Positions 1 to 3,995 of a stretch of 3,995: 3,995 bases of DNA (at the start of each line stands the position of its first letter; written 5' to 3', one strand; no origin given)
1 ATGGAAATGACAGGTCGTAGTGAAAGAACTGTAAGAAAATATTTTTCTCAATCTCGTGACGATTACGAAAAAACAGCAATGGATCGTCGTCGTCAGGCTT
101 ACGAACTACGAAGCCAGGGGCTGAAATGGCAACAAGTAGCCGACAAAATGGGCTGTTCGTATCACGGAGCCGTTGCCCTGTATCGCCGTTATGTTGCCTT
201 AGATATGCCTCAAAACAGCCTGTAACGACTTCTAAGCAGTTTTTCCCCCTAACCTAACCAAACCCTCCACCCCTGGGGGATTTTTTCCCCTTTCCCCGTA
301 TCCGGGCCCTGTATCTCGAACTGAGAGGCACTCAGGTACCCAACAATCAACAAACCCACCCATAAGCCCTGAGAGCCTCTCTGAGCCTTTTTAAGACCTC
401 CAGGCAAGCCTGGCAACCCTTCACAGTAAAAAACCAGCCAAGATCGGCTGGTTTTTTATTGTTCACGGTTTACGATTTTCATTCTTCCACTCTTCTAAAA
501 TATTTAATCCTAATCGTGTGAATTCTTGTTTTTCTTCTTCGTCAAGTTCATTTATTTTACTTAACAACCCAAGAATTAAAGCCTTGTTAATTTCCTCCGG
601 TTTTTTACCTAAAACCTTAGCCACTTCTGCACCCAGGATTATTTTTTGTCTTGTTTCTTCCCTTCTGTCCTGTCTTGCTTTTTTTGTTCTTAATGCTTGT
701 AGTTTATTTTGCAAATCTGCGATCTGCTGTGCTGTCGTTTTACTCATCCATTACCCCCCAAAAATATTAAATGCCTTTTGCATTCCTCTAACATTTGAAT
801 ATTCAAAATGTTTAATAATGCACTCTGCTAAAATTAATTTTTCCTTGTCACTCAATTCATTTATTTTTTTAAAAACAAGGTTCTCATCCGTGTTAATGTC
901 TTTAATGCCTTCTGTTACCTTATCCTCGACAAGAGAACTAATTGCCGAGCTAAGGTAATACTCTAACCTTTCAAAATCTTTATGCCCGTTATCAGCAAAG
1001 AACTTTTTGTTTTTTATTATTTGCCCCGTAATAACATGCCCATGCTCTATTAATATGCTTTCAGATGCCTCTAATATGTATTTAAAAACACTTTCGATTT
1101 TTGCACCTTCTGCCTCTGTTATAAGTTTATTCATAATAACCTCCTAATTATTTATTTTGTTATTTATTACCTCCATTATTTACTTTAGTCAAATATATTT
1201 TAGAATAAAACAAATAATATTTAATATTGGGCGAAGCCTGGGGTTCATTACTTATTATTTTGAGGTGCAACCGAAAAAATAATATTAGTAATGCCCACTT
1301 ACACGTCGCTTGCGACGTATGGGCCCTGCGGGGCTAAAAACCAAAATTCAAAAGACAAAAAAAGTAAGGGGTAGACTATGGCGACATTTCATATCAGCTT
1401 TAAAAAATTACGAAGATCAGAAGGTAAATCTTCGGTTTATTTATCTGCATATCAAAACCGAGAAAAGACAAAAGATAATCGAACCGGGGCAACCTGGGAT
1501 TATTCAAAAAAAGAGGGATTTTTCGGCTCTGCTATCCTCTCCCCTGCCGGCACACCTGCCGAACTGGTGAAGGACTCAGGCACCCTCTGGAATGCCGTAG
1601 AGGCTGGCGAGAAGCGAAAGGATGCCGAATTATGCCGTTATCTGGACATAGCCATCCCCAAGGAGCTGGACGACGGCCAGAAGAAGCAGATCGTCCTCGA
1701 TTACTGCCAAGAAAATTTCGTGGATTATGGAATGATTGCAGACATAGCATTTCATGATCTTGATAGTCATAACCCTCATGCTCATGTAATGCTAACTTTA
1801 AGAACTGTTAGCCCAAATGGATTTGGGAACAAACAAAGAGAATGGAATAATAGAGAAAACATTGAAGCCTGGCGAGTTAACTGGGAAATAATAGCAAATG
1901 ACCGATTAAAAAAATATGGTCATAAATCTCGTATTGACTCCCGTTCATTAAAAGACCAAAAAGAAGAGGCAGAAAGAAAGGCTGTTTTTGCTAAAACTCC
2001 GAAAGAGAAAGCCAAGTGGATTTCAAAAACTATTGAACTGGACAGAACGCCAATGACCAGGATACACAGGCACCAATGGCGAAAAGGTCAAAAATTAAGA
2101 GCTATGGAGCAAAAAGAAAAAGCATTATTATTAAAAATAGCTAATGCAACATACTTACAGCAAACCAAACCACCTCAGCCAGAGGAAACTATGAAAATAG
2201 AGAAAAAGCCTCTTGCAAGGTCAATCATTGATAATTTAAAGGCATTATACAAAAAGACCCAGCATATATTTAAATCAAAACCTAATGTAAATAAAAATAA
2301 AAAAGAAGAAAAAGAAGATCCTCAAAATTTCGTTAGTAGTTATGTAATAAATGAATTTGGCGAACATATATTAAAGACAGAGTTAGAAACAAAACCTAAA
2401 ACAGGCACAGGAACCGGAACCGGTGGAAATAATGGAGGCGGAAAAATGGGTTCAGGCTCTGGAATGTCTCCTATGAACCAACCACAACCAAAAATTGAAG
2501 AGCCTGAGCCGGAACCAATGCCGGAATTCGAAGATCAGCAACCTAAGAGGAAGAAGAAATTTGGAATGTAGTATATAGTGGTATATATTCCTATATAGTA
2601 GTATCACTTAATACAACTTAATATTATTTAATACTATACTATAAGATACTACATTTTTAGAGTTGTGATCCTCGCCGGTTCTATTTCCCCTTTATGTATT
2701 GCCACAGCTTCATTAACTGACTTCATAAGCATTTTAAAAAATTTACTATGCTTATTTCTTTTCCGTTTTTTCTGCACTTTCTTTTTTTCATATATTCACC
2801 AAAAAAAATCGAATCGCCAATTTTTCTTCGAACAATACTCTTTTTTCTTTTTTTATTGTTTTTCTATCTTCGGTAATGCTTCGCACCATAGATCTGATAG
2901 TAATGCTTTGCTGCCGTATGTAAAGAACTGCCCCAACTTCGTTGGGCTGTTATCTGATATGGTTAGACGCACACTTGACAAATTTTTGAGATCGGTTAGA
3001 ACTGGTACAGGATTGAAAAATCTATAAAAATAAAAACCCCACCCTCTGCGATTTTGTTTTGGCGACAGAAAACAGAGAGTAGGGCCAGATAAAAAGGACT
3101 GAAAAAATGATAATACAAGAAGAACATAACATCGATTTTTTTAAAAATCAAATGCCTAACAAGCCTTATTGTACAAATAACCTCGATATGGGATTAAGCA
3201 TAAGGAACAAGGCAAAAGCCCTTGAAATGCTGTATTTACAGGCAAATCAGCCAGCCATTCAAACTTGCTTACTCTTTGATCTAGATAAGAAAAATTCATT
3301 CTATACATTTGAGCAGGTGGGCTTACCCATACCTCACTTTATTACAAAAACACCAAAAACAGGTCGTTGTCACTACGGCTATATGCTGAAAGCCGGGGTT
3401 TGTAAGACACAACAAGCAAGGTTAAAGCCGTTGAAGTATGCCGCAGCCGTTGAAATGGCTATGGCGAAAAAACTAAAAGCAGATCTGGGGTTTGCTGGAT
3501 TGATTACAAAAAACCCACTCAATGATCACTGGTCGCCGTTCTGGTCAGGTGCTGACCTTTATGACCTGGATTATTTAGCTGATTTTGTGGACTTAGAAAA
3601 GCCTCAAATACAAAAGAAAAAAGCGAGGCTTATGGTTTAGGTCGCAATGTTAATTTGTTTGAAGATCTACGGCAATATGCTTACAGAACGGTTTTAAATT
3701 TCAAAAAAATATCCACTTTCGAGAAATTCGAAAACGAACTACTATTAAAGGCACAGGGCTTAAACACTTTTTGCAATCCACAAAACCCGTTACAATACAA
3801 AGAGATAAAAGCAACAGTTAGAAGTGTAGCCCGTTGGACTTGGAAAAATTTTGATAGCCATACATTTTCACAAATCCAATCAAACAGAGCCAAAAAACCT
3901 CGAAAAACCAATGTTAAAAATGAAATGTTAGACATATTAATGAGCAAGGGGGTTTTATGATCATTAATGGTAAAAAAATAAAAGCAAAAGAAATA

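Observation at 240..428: About 190-nt strongly C-rich, G-poor non-coding tract with nested palindromes between the HTH gene and the terminator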

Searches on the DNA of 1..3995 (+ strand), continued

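Call 11: get_annotated_region(hit=H43, flank=400)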
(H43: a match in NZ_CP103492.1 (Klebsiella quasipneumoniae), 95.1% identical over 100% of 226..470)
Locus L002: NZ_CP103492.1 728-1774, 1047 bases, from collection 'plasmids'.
description: Klebsiella quasipneumoniae subsp. quasipneumoniae strain 5463 plasmid pMB9544_5, complete sequence
organism: Klebsiella quasipneumoniae (NCBI taxid 1667327)
taxonomy: Bacteria; Pseudomonadota; Gammaproteobacteria; Enterobacterales; Enterobacteriaceae; Klebsiella; Klebsiella quasipneumoniae
host: -; source: Homo sapiens,blood; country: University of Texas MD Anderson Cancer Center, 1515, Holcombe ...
typing (MOB-suite, as given by PLSDB): mobilizable; relaxase MOBQ
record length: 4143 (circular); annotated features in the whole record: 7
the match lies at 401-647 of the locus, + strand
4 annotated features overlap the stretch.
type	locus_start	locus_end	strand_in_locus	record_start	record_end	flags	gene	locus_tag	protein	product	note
CDS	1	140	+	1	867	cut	-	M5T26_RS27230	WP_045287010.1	replication initiation protein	-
CDS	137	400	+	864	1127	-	-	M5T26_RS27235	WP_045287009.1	hypothetical protein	-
CDS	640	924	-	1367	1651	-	-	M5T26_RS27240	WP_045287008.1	conjugal transfer protein TraD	-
CDS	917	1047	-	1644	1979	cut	-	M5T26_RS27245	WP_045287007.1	hypothetical protein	-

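Call 12: get_annotated_region(hit=H44, flank=400)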
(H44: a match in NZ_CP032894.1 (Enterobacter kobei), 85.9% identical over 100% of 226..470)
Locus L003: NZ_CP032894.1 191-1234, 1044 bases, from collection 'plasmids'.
description: Enterobacter kobei strain WCHEK045523 plasmid p2_045523, complete sequence
organism: Enterobacter kobei (NCBI taxid 208224)
taxonomy: Bacteria; Pseudomonadota; Gammaproteobacteria; Enterobacterales; Enterobacteriaceae; Enterobacter; Enterobacter kobei
host: -; source: Homo sapiens,Pure Culture; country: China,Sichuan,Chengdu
typing (MOB-suite, as given by PLSDB): mobilizable; relaxase MOBQ
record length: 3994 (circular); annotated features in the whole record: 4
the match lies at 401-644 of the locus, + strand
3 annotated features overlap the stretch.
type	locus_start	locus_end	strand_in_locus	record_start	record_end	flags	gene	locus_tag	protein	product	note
CDS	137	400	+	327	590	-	-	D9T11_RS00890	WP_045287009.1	hypothetical protein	-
CDS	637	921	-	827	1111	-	-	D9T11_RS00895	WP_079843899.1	conjugal transfer protein TraD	-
CDS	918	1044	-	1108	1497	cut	-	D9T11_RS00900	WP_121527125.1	hypothetical protein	-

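Call 13: get_annotated_region(hit=H47, flank=400)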
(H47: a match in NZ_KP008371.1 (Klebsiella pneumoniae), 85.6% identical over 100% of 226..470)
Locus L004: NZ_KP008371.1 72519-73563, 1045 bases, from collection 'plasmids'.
description: Klebsiella pneumoniae strain 565 plasmid PKPCAPSS, complete sequence
organism: Klebsiella pneumoniae (NCBI taxid 573)
taxonomy: Bacteria; Pseudomonadota; Gammaproteobacteria; Enterobacterales; Enterobacteriaceae; Klebsiella; Klebsiella pneumoniae
host: -; source: -; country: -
typing (MOB-suite, as given by PLSDB): conjugative; replicon IncFII,IncR,IncU,rep_cluster_2183; relaxase MOBF,MOBF; mating-pair formation MPF_F
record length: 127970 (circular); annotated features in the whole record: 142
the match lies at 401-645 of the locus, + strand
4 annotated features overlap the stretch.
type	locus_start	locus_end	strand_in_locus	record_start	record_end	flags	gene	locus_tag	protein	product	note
CDS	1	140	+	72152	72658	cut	-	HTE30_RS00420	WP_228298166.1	primase C-terminal domain-containing protein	-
CDS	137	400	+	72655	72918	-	-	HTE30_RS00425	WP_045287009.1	hypothetical protein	-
CDS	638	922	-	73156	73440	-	-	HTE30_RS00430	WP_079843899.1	conjugal transfer protein TraD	-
CDS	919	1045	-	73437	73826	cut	-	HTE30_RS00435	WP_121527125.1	hypothetical protein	-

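Call 14: get_annotated_region(hit=H48, flank=400)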
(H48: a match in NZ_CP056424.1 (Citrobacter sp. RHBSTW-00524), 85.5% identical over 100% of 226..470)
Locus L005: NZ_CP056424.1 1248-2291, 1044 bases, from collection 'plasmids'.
description: Citrobacter sp. RHBSTW-00524 plasmid pRHBSTW-00524_4, complete sequence
organism: Citrobacter sp. RHBSTW-00524 (NCBI taxid 2742653)
taxonomy: Bacteria; Pseudomonadota; Gammaproteobacteria; Enterobacterales; Enterobacteriaceae; Citrobacter; Citrobacter sp. RHBSTW-00524
host: -; source: culture,Wastewater effluent sample; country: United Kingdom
typing (MOB-suite, as given by PLSDB): mobilizable; relaxase MOBQ
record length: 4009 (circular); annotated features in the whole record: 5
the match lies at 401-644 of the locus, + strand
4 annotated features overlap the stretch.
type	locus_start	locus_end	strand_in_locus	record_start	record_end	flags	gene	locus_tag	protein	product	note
CDS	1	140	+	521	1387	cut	-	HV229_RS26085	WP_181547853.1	replication initiation protein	-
CDS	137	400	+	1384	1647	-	-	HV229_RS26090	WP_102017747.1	plasmid replication protein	-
CDS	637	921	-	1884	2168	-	-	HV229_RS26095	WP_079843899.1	conjugal transfer protein TraD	-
CDS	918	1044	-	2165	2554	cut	-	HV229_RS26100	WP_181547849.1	hypothetical protein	-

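Call 15: get_annotated_region(hit=H49, flank=400)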
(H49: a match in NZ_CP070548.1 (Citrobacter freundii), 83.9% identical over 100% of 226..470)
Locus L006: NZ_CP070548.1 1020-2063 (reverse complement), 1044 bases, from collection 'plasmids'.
description: Citrobacter freundii strain CF49969 plasmid p49969_1, complete sequence
organism: Citrobacter freundii (NCBI taxid 546)
taxonomy: Bacteria; Pseudomonadota; Gammaproteobacteria; Enterobacterales; Enterobacteriaceae; Citrobacter; Citrobacter freundii
host: -; source: Homo sapiens,urine (permanent catheter); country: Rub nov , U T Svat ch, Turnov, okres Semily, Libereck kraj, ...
typing (MOB-suite, as given by PLSDB): mobilizable; relaxase MOBQ
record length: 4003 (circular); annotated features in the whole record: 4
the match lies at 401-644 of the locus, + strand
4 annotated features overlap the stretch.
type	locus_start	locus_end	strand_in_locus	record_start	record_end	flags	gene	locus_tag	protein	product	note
CDS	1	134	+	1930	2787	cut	-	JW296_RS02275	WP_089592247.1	replication initiation protein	-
CDS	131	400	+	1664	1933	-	-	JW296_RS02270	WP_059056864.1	response regulator transcription factor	-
CDS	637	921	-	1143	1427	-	-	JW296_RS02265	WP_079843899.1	conjugal transfer protein TraD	-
CDS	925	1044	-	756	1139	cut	-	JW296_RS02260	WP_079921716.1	hypothetical protein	-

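Call 16: get_annotated_region(hit=H50, flank=400)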
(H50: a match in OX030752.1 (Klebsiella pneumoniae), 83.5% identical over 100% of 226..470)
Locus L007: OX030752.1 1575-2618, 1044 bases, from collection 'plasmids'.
description: Klebsiella pneumoniae isolate 307 genome assembly, plasmid: P4
organism: Klebsiella pneumoniae (NCBI taxid 573)
taxonomy: Bacteria; Pseudomonadota; Gammaproteobacteria; Enterobacterales; Enterobacteriaceae; Klebsiella; Klebsiella pneumoniae
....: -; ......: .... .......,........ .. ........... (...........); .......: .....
typing (MOB-suite, as given by PLSDB): mobilizable; relaxase MOBQ
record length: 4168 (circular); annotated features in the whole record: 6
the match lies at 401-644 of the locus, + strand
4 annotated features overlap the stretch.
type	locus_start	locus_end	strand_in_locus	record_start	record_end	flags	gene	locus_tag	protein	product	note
CDS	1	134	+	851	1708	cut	-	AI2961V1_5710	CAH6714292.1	hypothetical protein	-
CDS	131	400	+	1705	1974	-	-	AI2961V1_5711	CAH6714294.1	hypothetical protein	-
CDS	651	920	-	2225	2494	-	-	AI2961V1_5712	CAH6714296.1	hypothetical protein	-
CDS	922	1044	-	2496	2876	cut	-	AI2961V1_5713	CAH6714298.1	hypothetical protein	-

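Call 17: get_annotated_region(hit=H53, flank=400)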
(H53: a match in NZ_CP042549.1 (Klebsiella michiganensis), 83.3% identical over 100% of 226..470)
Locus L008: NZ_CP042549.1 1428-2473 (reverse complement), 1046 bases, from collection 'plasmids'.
description: Klebsiella michiganensis strain C52 plasmid pC52_004, complete sequence
organism: Klebsiella michiganensis (NCBI taxid 1134687)
taxonomy: Bacteria; Pseudomonadota; Gammaproteobacteria; Enterobacterales; Enterobacteriaceae; Klebsiella; Klebsiella michiganensis
host: -; source: Homo sapiens,Whole organism,clinical sample; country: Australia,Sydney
typing (MOB-suite, as given by PLSDB): mobilizable; relaxase MOBQ
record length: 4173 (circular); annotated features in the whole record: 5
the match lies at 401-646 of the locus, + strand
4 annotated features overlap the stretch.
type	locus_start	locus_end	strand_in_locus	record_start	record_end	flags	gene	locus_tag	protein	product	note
CDS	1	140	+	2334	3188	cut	-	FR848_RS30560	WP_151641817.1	replication initiation protein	-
CDS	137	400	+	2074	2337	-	-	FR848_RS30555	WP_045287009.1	hypothetical protein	-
CDS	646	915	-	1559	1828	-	-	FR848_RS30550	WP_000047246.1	conjugal transfer protein TraD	-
CDS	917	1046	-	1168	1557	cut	-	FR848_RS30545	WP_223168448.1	hypothetical protein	-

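Call 18: get_annotated_region(hit=H54, flank=400)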
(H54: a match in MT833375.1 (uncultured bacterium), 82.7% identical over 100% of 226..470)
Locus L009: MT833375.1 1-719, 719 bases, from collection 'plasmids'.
description: Uncultured bacterium isolate SMS_1 plasmid pTR_1_365, complete sequence
organism: uncultured bacterium (NCBI taxid 77133)
taxonomy: Bacteria; ; ; ; ; ; uncultured bacterium
host: -; source: -; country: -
typing (MOB-suite, as given by PLSDB): mobilizable; relaxase MOBQ
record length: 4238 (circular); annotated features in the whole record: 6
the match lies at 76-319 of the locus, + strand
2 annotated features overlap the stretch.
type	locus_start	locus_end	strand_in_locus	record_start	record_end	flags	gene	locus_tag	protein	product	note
CDS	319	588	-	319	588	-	traD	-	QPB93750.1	traD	-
CDS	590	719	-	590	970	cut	-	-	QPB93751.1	hypothetical protein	-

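Call 19: get_annotated_region(hit=H55, flank=400)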
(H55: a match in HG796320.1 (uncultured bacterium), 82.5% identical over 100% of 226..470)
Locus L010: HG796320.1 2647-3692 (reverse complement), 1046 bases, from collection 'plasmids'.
description: Uncultured bacterium plasmid pRGI00434
organism: uncultured bacterium (NCBI taxid 77133)
taxonomy: Bacteria; ; ; ; ; ; uncultured bacterium
host: -; source: -; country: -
typing (MOB-suite, as given by PLSDB): mobilizable; relaxase MOBQ
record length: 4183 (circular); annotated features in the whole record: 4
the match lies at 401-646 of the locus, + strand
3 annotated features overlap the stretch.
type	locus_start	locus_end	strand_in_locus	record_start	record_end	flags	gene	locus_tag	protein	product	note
CDS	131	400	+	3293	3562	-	-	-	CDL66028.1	-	-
CDS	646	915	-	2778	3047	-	-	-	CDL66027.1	-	-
CDS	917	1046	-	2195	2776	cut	-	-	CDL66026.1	-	-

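Call 20: get_annotated_region(hit=H67, flank=400)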
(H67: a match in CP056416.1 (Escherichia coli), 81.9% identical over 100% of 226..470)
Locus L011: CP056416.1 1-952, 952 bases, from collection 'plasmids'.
description: Escherichia coli strain RHBSTW-00531 plasmid pRHBSTW-00531_5, complete sequence
organism: Escherichia coli (NCBI taxid 562)
taxonomy: Bacteria; Pseudomonadota; Gammaproteobacteria; Enterobacterales; Enterobacteriaceae; Escherichia; Escherichia coli
host: -; source: culture,Wastewater effluent sample; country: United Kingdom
typing (MOB-suite, as given by PLSDB): mobilizable; relaxase MOBQ
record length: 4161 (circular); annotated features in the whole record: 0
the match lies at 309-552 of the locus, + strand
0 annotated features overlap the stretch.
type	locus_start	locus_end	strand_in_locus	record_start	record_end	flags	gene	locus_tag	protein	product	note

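Call 21: get_annotated_region(hit=H68, flank=400)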
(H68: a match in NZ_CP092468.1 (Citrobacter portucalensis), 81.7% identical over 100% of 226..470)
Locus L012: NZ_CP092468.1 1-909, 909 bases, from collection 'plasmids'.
description: Citrobacter portucalensis strain Cf7303 plasmid unnamed2, complete sequence
organism: Citrobacter portucalensis (NCBI taxid 1639133)
taxonomy: Bacteria; Pseudomonadota; Gammaproteobacteria; Enterobacterales; Enterobacteriaceae; Citrobacter; Citrobacter portucalensis
host: -; source: Homo sapiens,bacterium,postoperative intraabdominal drainage liquid; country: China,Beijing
typing (MOB-suite, as given by PLSDB): mobilizable; relaxase MOBQ
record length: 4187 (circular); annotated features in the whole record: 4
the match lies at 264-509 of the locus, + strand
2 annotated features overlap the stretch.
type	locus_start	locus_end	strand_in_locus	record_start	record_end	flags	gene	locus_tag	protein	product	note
CDS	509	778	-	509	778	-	-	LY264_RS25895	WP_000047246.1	conjugal transfer protein TraD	-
CDS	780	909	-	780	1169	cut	-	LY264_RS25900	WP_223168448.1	hypothetical protein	-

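Call 22: get_annotated_region(hit=H69, flank=400)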
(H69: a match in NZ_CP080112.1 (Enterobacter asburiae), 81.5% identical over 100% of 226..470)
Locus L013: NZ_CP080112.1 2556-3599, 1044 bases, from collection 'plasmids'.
description: Enterobacter asburiae strain WW-19C plasmid pWW19C-6, complete sequence
organism: Enterobacter asburiae (NCBI taxid 61645)
taxonomy: Bacteria; Pseudomonadota; Gammaproteobacteria; Enterobacterales; Enterobacteriaceae; Enterobacter; Enterobacter asburiae
host: -; source: raw sewage; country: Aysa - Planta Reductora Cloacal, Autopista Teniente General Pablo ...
typing (MOB-suite, as given by PLSDB): mobilizable; relaxase MOBQ
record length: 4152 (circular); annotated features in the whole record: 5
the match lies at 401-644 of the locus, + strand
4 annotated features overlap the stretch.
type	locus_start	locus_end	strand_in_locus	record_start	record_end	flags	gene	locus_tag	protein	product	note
CDS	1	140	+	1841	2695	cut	-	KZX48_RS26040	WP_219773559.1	replication initiation protein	-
CDS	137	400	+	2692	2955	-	-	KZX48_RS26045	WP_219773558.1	plasmid replication protein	-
CDS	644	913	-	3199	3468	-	-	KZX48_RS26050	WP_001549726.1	conjugal transfer protein TraD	-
CDS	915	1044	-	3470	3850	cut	-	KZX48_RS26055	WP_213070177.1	hypothetical protein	-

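Call 23: get_annotated_region(hit=H70, flank=500)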
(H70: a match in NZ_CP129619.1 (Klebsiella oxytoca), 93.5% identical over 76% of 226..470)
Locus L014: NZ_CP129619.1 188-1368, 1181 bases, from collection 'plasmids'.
description: Klebsiella oxytoca strain NMI2990_17 plasmid p3, complete sequence
organism: Klebsiella oxytoca (NCBI taxid 571)
taxonomy: Bacteria; Pseudomonadota; Gammaproteobacteria; Enterobacterales; Enterobacteriaceae; Klebsiella; Klebsiella oxytoca
host: -; source: Homo sapiens,clinical sample; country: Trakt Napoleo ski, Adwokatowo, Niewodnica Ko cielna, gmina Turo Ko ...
typing (MOB-suite, as given by PLSDB): non-mobilizable
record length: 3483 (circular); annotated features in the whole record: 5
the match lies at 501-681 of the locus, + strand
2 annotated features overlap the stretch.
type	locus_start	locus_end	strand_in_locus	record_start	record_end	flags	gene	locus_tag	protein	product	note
CDS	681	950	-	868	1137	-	-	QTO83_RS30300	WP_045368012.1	conjugal transfer protein TraD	-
CDS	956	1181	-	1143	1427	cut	-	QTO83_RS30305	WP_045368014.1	hypothetical protein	-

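Call 24: get_annotated_region(hit=H71, flank=500)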
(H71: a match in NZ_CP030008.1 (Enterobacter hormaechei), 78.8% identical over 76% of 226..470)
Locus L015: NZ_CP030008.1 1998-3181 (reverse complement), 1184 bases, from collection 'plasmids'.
description: Enterobacter hormaechei subsp. xiangfangensis strain Pb204 plasmid pPb204001, complete sequence
organism: Enterobacter hormaechei (NCBI taxid 1296536)
taxonomy: Bacteria; Pseudomonadota; Gammaproteobacteria; Enterobacterales; Enterobacteriaceae; Enterobacter; Enterobacter hormaechei
host: -; source: Whole organism,acid mine decant and tailings from uranium mine; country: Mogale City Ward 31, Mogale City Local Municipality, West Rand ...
typing (MOB-suite, as given by PLSDB): mobilizable; relaxase MOBQ
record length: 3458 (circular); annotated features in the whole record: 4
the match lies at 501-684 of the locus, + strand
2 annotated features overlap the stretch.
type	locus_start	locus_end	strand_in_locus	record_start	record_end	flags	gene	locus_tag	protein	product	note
CDS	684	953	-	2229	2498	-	-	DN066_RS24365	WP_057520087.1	conjugal transfer protein TraD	-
CDS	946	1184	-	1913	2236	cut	-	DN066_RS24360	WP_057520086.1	hypothetical protein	-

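Call 57: search_dna_similar(query=window:236-428:+, collection=ecoli_genomes, mode=distant, max_rows=25, rows=spread, max_evalue=0.01)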
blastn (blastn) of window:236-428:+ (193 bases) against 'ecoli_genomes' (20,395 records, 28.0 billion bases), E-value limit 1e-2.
Records with a match: 2; places in all: 3; records where one place covers at least 80% of the query: 2.
Genomes with a match: 2 of 5426; with a place that covers at least 80% of the query: 2. Places per genome that has any: lowest 1, median 2, highest 2. On chromosomes: 0 places; on plasmids: 3.
Best place of each record, by identity: >=99% 1; 80-90% 1.
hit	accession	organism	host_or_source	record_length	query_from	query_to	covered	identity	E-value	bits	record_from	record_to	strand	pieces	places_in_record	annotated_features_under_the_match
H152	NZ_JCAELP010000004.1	Escherichia coli strain ECKH-100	Homo sapiens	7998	1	193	100%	100.0%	3e-93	349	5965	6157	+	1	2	none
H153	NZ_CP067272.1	Escherichia coli strain ABW_S38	waste water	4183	1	191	99%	81.5%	2e-39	171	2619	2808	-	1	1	none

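Call 58: search_dna_similar(query=window:236-428:+, collection=phages, mode=distant, max_rows=15, max_evalue=1)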
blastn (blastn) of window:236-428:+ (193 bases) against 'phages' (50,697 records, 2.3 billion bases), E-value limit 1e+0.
Records with a match: 14; places in all: 14; records where one place covers at least 80% of the query: 0.
Best place of each record, by identity: 80-90% 14.
By first word of the organism name: Salmonella 9; Cronobacter 5.
By host as written in the record: Cronobacter sakazakii 5; Salmonella enteritidis 2; - 2; Salmonella enterica subsp. enterica serovar Enteritidis 2; Salmonella enterica subsp. enterica 1; Salmonella enterica Enteritidis SeE.3 1; Salmonella enterica 1.
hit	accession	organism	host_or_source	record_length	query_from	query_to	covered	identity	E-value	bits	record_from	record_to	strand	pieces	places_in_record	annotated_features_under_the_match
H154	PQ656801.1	Cronobacter phage Csp-D17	Cronobacter sakazakii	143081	126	157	17%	87.9%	6e-1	39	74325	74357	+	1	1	record has no annotation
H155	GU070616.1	Salmonella phage PVPSE1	Salmonella enteritidis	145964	126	157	17%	87.9%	6e-1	39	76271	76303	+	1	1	100: hypothetical protein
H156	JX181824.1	Salmonella phage SSE121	Baltimore Harbor water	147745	126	157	17%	87.9%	6e-1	39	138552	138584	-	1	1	hypothetical protein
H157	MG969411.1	Salmonella phage GE_vB_MG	Salmonella enterica subsp. enterica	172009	126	157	17%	87.9%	6e-1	39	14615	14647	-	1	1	record has no annotation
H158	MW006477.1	Salmonella phage GEC_vB_MG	Salmonella enterica Enteritidis SeE.3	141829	126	157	17%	87.9%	6e-1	39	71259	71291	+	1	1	hypothetical protein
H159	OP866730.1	Cronobacter phage EspYZU15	Cronobacter sakazakii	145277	126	157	17%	87.9%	6e-1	39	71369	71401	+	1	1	hypothetical protein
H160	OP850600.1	Cronobacter phage EspYZU14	Cronobacter sakazakii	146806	126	157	17%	87.9%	6e-1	39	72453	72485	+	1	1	hypothetical protein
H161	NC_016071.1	Salmonella phage PVPSE1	Salmonella enteritidis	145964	126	157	17%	87.9%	6e-1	39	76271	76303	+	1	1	100: hypothetical protein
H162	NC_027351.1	Salmonella phage SSE121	Baltimore Harbor water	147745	126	157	17%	87.9%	6e-1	39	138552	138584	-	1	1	hypothetical protein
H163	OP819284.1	Cronobacter phage EspYZU12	Cronobacter sakazakii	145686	126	157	17%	87.9%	6e-1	39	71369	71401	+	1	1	hypothetical protein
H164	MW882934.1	Cronobacter phage EspYZU08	Cronobacter sakazakii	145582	126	157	17%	87.9%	6e-1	39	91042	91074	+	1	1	hypothetical protein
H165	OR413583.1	Salmonella phage SPLA5a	Salmonella enterica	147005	126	157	17%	87.9%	6e-1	39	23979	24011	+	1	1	hypothetical protein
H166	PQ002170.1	Salmonella phage vB_Sen_SG_WM_RUS_R7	Salmonella enterica subsp. enterica ...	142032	126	157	17%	87.9%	6e-1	39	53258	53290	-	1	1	hypothetical protein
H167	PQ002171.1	Salmonella phage vB_Sen_SG_WM_SEW_6S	Salmonella enterica subsp. enterica ...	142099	126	157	17%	87.9%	6e-1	39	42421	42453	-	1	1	hypothetical protein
